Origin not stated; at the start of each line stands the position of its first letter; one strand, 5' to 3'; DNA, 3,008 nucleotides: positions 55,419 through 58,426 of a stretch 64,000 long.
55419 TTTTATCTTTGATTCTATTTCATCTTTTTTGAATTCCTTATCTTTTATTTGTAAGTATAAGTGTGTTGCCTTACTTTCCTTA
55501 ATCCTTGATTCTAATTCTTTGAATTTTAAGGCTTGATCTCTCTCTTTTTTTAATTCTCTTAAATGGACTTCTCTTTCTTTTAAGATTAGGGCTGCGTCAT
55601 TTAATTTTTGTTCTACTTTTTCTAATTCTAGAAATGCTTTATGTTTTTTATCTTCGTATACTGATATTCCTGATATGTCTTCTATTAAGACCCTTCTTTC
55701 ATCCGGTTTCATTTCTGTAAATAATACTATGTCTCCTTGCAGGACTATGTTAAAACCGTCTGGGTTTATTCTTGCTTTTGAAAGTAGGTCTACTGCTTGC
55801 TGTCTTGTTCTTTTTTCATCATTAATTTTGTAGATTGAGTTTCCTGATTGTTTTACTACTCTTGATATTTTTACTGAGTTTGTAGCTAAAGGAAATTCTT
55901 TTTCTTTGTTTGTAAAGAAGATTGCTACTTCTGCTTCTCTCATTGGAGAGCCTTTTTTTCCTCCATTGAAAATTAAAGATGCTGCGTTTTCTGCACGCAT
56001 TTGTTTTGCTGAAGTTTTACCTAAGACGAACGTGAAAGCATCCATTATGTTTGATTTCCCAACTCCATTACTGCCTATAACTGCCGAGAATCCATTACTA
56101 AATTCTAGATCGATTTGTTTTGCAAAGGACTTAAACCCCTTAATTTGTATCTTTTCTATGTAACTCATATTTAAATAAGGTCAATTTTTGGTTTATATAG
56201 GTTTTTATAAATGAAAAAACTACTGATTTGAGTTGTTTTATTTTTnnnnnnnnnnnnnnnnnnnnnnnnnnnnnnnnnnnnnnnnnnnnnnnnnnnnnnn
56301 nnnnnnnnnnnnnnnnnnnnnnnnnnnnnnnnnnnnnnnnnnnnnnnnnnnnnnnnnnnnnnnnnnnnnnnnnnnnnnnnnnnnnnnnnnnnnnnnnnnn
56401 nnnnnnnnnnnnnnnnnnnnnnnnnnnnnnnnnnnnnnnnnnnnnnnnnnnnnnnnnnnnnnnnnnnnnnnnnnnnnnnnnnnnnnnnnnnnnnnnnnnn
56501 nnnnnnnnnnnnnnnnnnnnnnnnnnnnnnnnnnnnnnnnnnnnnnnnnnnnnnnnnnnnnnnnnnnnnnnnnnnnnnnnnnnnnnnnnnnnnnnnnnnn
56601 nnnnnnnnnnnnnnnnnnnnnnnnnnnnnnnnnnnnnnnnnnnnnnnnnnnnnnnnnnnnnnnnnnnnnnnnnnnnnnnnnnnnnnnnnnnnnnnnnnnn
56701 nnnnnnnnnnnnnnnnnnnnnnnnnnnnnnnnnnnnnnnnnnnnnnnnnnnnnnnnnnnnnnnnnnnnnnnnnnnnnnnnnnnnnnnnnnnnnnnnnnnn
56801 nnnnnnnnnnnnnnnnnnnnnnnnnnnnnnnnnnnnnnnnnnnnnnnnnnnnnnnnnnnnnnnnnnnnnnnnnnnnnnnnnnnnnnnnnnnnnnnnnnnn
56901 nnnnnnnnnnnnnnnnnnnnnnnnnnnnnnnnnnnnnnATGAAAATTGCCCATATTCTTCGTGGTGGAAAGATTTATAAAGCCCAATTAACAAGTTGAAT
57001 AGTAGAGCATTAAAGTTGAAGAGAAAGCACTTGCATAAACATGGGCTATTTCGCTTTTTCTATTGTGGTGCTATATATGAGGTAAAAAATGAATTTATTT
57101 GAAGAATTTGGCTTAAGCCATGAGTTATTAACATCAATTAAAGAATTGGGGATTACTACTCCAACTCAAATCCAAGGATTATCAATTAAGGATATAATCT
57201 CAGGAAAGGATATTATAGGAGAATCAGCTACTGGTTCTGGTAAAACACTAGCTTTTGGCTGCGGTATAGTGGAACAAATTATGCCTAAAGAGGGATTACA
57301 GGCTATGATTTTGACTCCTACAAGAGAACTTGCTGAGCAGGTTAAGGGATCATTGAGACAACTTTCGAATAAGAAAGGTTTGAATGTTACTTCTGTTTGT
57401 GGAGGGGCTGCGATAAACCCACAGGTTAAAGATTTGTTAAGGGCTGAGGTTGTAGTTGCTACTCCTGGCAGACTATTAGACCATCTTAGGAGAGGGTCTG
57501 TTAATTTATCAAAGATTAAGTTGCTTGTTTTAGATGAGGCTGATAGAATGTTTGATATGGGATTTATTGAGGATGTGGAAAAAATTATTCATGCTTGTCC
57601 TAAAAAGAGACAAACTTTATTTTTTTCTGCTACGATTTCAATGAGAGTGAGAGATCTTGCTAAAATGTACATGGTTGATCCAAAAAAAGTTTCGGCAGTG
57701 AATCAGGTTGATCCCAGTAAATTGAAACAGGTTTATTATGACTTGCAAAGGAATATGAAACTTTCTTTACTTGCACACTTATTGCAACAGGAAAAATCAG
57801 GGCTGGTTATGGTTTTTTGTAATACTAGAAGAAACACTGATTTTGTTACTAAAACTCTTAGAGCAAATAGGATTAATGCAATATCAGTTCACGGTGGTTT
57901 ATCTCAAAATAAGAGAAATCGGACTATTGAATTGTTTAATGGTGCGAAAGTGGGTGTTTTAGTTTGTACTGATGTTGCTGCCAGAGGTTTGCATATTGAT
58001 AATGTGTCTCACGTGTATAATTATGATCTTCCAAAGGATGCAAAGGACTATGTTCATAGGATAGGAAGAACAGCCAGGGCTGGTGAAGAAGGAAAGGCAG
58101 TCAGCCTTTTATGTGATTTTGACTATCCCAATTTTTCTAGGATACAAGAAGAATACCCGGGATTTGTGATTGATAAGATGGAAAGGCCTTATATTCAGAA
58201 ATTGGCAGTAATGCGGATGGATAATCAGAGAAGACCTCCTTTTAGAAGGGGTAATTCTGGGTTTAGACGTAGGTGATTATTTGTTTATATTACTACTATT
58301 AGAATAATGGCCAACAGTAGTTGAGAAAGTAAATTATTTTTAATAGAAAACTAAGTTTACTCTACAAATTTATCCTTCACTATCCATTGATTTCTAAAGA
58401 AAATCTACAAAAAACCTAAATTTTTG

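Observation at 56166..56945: Foreign methyltransferase gene inserted between smc and a duplicated copy of its promoter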

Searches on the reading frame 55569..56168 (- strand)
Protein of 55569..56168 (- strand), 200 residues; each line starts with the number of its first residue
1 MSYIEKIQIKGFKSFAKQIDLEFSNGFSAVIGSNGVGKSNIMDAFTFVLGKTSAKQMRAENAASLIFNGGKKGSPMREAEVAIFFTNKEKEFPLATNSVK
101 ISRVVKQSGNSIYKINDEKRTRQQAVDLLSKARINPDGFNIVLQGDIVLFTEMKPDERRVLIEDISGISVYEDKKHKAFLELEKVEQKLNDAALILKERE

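Call 25: find_homologous_proteins(query=window:55569-56168:-)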
Query window:55569-56168:- (200 aa): 172 proteins with E <= 0.001 among 323 candidates; the best 120 are listed.
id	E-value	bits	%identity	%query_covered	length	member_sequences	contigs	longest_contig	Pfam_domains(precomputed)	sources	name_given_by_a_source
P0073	8.8e-80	284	65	100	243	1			PF13175.13,PF13476.13,PF13555.13,PF02463.26,PF13304.13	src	-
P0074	1.9e-78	280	64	100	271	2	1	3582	PF13175.13,PF13476.13,PF02463.26,PF13304.13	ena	-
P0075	5.0e-78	279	64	100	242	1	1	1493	PF13175.13,PF13476.13,PF02463.26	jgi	-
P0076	1.1e-77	278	70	93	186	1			PF13175.13,PF13476.13,PF02463.26,PF13304.13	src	-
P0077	6.3e-77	275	64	100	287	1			PF13175.13,PF13476.13,PF02463.26,PF13304.13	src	-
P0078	9.4e-77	275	64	100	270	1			PF13175.13,PF13476.13,PF13555.13,PF02463.26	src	-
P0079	1.6e-76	274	63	100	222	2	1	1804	PF13175.13,PF13476.13,PF02463.26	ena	-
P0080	3.0e-76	273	67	97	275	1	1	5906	PF13175.13,PF13476.13,PF13555.13,PF02463.26,PF13304.13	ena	-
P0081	2.0e-75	270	63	100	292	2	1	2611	PF13175.13,PF13476.13,PF13555.13,PF02463.26,PF13304.13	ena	-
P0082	5.1e-75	269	63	100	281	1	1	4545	PF13175.13,PF13476.13,PF02463.26,PF13304.13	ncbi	ncbi:MAG: AAA family ATPase, partial [Nanoarchaeota archaeon]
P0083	9.2e-75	268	60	100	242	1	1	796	PF13175.13,PF13476.13,PF02463.26,PF13304.13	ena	-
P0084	2.0e-73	264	61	100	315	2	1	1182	PF13175.13,PF13476.13,PF13555.13,PF02463.26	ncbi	ncbi:MAG: AAA family ATPase, partial [Nanoarchaeota archaeon]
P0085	2.6e-73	263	63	100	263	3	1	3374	PF13175.13,PF13476.13,PF13555.13,PF02463.26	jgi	-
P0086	3.1e-73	263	60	100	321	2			PF13175.13,PF13476.13,PF13555.13,PF02463.26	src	-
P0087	7.8e-72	259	61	100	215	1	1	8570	PF13175.13,PF13476.13,PF02463.26,PF13304.13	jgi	-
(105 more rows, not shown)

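Call 56: find_encoding_contigs(protein=P0080, flank=6000, max_places=3)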
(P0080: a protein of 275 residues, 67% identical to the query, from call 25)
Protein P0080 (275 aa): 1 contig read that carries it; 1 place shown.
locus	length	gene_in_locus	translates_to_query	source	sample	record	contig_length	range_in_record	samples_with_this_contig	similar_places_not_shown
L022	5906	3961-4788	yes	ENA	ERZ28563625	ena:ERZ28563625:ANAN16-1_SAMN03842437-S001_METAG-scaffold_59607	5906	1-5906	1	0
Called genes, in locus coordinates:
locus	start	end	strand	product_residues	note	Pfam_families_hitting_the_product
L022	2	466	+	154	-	?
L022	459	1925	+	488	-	-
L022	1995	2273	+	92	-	-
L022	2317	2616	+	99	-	-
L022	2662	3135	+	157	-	PF21948:LplA-B_cat (weak)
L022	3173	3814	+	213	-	PF01351:RNase_HII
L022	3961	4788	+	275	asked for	PF02463:SMC_N, PF13175:AAA_15, PF13476:AAA_23, PF13555:AAA_29 (faint), PF13304:AAA_21 (weak)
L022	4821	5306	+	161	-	-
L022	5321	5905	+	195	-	?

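Call 57: find_encoding_contigs(protein=P0074, flank=6000, max_places=3)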
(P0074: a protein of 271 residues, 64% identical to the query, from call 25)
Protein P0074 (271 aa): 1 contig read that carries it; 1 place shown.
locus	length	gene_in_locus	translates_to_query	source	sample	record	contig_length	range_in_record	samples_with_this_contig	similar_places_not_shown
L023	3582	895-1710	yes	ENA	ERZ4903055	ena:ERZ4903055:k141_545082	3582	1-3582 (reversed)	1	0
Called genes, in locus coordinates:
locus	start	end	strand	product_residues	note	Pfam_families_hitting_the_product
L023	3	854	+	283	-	?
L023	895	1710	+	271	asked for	PF02463:SMC_N, PF13175:AAA_15, PF13476:AAA_23, PF13304:AAA_21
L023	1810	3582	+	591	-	?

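Call 58: find_encoding_contigs(protein=P0087, flank=8000, max_places=3)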
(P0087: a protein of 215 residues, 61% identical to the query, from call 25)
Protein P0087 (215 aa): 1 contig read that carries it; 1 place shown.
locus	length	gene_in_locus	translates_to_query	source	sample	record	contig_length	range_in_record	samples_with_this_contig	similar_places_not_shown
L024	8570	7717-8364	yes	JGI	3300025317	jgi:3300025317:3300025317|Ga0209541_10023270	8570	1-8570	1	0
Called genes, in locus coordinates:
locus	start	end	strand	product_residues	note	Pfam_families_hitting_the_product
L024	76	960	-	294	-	PF01242:PTPS (weak), PF13424:TPR_12 (weak), PF00515:TPR_1, PF13432:TPR_16 (weak), PF13414:TPR_11 (weak), PF00515:TPR_1, PF07719:TPR_2, PF13414:TPR_11, +9 more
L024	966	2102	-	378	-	PF00919:UPF0004, PF04055:Radical_SAM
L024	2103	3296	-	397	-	PF04055:Radical_SAM (weak)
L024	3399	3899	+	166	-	PF02224:Cytidylate_kin (faint), PF08433:KTI12 (weak), PF13238:AAA_18, PF13671:AAA_33 (weak), PF13207:AAA_17 (weak)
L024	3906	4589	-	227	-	-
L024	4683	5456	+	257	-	PF01261:AP_endonuc_2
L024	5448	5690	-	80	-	PF24434:DUF7557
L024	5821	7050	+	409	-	-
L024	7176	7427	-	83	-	PF05016:ParE_toxin (weak)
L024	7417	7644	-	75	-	-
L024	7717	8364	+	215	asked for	PF02463:SMC_N, PF13175:AAA_15, PF13476:AAA_23, PF13304:AAA_21 (weak)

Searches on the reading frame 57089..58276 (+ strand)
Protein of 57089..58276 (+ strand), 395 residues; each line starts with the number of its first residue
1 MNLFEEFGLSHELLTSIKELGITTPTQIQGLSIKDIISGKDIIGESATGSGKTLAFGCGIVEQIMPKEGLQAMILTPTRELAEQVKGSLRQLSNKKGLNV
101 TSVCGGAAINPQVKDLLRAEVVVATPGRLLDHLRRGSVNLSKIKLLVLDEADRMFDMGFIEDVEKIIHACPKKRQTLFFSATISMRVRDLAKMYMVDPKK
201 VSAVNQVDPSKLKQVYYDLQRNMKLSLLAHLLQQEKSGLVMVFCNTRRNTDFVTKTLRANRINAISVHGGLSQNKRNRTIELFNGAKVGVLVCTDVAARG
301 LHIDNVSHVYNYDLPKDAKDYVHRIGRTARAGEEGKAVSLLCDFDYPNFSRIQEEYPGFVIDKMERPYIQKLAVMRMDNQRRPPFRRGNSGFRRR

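Call 7: search_protein_families(library=pfam, proteins=[window:57089-58276:+])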
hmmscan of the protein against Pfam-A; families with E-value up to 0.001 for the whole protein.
window:57089-58276:+ (395 aa): 3 families
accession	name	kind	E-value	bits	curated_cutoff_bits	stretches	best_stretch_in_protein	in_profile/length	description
PF00270.35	DEAD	-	1.7e-47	161.7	26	1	26-188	1-165/167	DEAD/DEAH box helicase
PF00271.37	Helicase_C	-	2.2e-32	112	23.5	1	224-332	2-110/110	Helicase conserved C-terminal domain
PF04851.21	ResIII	-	7.5e-10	39.4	22.5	1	42-184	26-163/164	Type III restriction enzyme, res subunit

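Call 18: find_encoding_contigs(protein=window:57089-58276:+, flank=10000, max_places=10)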
Protein window:57089-58276:+ (395 aa): no gene with exactly this product is on record in the collection.

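Call 43: search_protein_families(library=ncbifam, proteins=[window:57089-58276:+], max_evalue=0.01)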
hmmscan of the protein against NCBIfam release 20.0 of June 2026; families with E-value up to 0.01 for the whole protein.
window:57089-58276:+ (395 aa): 45 families (the best 25 are shown)
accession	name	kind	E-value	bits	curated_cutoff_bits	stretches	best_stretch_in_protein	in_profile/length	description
NF053631.1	RNA_helic_CshA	equivalog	3.6e-118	395.2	646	1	4-353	1-353/434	degradosome RNA helicase CshA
NF008744.0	PRK11776.1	equivalog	3.5e-113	378.6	524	1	2-355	4-360/460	ATP-dependent RNA helicase DbpA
NF053711.1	RNA_heli_RhlE1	exception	3.8e-96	322.5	750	1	4-352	3-359/434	RNA helicase RhlE1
NF008394.0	PRK11192.1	equivalog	1.2e-95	321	507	1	3-353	4-363/441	ATP-dependent RNA helicase SrmB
NF053636.1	DDHlcsCsdAPsy1082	equivalog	7.8e-93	311.7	890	1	4-352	5-358/512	DEAD/DEAH box helicase CsdA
NF053710.1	RNA_heli_RhlE2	exception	2.9e-90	303.5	925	1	4-341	3-353/635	RNA helicase RhlE2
NF003419.0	PRK04837.1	equivalog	1.1e-88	297.8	588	1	4-359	11-377/424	ATP-dependent RNA helicase RhlB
NF007882.0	PRK10590.1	equivalog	3.6e-87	293.2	743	1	4-343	3-351/456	ATP-dependent RNA helicase RhlE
NF002340.1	PRK01297.1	equivalog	1.6e-86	290.4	564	1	4-349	3-361/372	ATP-dependent RNA helicase RhlB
NF008642.0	PRK11634.1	equivalog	2.3e-82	277.4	989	1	4-340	8-348/628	DEAD/DEAH family ATP-dependent RNA helicase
NF003390.0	PRK04537.1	equivalog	1.3e-81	275.5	732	1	4-343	11-363/572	ATP-dependent RNA helicase RhlB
NF010337.0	PRK13766.1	equivalog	9.1e-23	80.3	610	2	224-341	353-477/781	Hef nuclease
TIGR01389.1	recQ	equivalog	6.5e-22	77.7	640.2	1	29-346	18-333/591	DNA helicase RecQ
TIGR00614.1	recQ_fam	subfamily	5.4e-17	61.7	219.8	1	29-355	16-344/470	RecQ family ATP-dependent DNA helicase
TIGR04121.1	DEXH_lig_assoc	equivalog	2.2e-16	58.8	850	1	26-334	15-350/804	ligase-associated DNA damage response DEXH box helicase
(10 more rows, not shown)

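Call 61: find_homologous_proteins(query=window:57089-58276:+)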
Query window:57089-58276:+ (395 aa): 8000 proteins with E <= 0.001 among 8000 candidates; the best 120 are listed.
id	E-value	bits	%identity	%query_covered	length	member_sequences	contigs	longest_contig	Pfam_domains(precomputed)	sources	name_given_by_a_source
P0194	9.2e-260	879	100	100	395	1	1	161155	PF00270.36,PF00271.38,PF04851.22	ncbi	ncbi:MAG: DEAD/DEAH box helicase [Candidatus Woesearchaeota archaeon]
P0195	3.7e-195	666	76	97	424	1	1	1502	PF00270.36,PF00271.38,PF04851.22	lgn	-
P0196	6.5e-191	652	75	98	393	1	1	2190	PF00270.36,PF00271.38,PF04851.22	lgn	-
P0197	7.0e-191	652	77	94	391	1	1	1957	PF00270.36,PF00271.38,PF04851.22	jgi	-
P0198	8.1e-190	649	73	99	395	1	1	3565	PF00270.36,PF00271.38,PF04851.22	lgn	-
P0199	3.9e-189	646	75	94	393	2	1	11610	PF00270.36,PF00271.38,PF04851.22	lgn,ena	-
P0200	9.2e-187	639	73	100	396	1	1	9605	PF00270.36,PF00271.38,PF04851.22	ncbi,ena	-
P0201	6.1e-186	636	73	99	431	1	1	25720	PF00270.36,PF00271.38,PF04851.22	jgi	jgi:ATP-dependent RNA helicase DeaD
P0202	1.5e-185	635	72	100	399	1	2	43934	PF00270.36,PF00271.38,PF04851.22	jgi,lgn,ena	jgi:ATP-dependent RNA helicase DeaD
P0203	1.7e-185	634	72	100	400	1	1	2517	PF00270.36,PF00271.38,PF04851.22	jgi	jgi:ATP-dependent RNA helicase DeaD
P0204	3.0e-185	634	74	94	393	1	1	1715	PF00270.36,PF00271.38,PF04851.22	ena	-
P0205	8.0e-185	632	72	99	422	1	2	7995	PF00270.36,PF00271.38,PF04851.22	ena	-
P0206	1.8e-184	631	72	98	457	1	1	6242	PF24015.2,PF00270.36,PF00271.38,PF04851.22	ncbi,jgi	-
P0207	2.9e-184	630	71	100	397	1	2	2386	PF00270.36,PF00271.38,PF04851.22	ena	-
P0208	2.9e-184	630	71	100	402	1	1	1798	PF00270.36,PF00271.38,PF04851.22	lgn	-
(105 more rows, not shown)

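Call 62: find_encoding_contigs(protein=P0199, flank=5000, max_places=2)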
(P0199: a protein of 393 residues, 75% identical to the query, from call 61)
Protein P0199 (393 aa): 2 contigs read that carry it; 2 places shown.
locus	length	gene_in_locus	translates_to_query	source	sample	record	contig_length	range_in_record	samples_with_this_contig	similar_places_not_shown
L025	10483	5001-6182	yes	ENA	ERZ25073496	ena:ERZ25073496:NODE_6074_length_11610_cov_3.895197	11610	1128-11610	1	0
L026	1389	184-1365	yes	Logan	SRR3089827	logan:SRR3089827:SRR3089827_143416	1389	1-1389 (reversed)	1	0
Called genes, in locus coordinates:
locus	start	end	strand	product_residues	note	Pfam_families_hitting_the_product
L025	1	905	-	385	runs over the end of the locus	PF08665:PglZ (faint), PF01663:Phosphodiest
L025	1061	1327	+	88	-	-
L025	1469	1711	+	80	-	-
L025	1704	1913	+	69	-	-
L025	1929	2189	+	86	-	PF12961:DUF3850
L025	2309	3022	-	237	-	PF05014:Nuc_deoxyrib_tr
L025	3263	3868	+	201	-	-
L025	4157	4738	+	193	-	PF13302:Acetyltransf_3, PF00583:Acetyltransf_1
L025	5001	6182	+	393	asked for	PF00270:DEAD, PF04851:ResIII, PF00271:Helicase_C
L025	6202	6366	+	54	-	-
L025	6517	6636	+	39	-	-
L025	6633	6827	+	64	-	PF00313:CSD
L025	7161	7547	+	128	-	PF00005:ABC_tran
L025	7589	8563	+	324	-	-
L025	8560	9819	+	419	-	PF12704:MacB_PCD, PF02687:FtsX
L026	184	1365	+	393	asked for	PF00270:DEAD, PF04851:ResIII, PF00271:Helicase_C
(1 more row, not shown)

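Call 63: find_encoding_contigs(protein=P0202, flank=5000, max_places=2)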
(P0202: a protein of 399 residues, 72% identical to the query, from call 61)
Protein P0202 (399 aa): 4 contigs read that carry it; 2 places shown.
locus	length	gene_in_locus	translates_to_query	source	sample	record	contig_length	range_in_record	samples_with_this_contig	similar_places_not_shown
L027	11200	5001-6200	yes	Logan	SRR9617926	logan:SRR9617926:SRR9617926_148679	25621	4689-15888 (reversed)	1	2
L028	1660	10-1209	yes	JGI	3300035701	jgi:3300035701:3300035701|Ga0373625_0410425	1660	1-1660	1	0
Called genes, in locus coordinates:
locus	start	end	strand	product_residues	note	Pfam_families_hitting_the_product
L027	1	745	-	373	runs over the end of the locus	PF06925:MGDG_synth, PF02350:Epimerase_2 (weak), PF00534:Glycos_transf_1, PF04101:Glyco_tran_28_C (weak)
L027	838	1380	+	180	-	PF01769:MgtE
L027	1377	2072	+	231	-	PF01769:MgtE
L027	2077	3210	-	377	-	PF01142:TruD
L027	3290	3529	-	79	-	PF00313:CSD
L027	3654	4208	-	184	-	PF01812:5-FTHF_cyc-lig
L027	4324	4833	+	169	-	-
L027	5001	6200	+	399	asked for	PF00270:DEAD, PF04851:ResIII, PF00271:Helicase_C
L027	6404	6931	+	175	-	-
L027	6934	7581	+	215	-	-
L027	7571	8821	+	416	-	PF01326:PPDK_N (faint)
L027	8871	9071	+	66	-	-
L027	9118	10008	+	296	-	PF00557:Peptidase_M24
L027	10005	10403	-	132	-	-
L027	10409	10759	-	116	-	-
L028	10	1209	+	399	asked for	PF00270:DEAD, PF04851:ResIII, PF00271:Helicase_C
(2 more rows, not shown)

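Call 77: search_protein_families(library=padloc, proteins=[window:57089-58276:+], max_evalue=0.001)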
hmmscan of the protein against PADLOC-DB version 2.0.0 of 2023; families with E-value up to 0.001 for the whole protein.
window:57089-58276:+ (395 aa): 53 families (the best 25 are shown)
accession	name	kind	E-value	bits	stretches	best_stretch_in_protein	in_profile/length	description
PDLC02861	DpdF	-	7e-21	72.2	1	28-371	32-373/611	DpdF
PDLC02870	DpdF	-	7.9e-19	65.5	1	32-340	21-329/534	DpdF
PDLC02503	BrxHI|BrxHII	-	3.9e-18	63.1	1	19-342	19-353/698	BrxHI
PDLC03928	PsyrT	-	1.9e-17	60.9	1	33-340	30-344/689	-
PDLC02864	DpdF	-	3.9e-17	60.3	1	27-340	25-337/610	DpdF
PDLC02707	PbeA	-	1.1e-15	55.2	2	222-344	506-629/672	PbeA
PDLC03960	SngC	-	1.3e-15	55.2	1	26-376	26-399/720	-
PDLC02623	DrmD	-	1.5e-15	54.1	1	225-340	517-632/1040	DrmD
PDLC02863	DpdF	-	2.4e-11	41.2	1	228-351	43-164/488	DpdF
PDLC00186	HamB1|HamB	-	1.1e-10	38.2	1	39-158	160-281/864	DEAD-box helicase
PDLC02859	DpdF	-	1.7e-10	38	1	36-340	112-424/545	DpdF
PDLC01439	typeIV_DinG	-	3.5e-10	37.2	1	38-97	33-88/575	CAS-IV-A; associated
PDLC01252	Cas3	-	3.7e-10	37.8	1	48-342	8-299/324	CAS-I; effector_G3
PDLC00178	HamB1|HamB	-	4.7e-10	36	1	15-183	241-412/830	DEAD-box helicase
PDLC00659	HmaA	-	9.4e-10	34.9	1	241-334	516-613/1176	SNF2 helicase / DEAD-box helicase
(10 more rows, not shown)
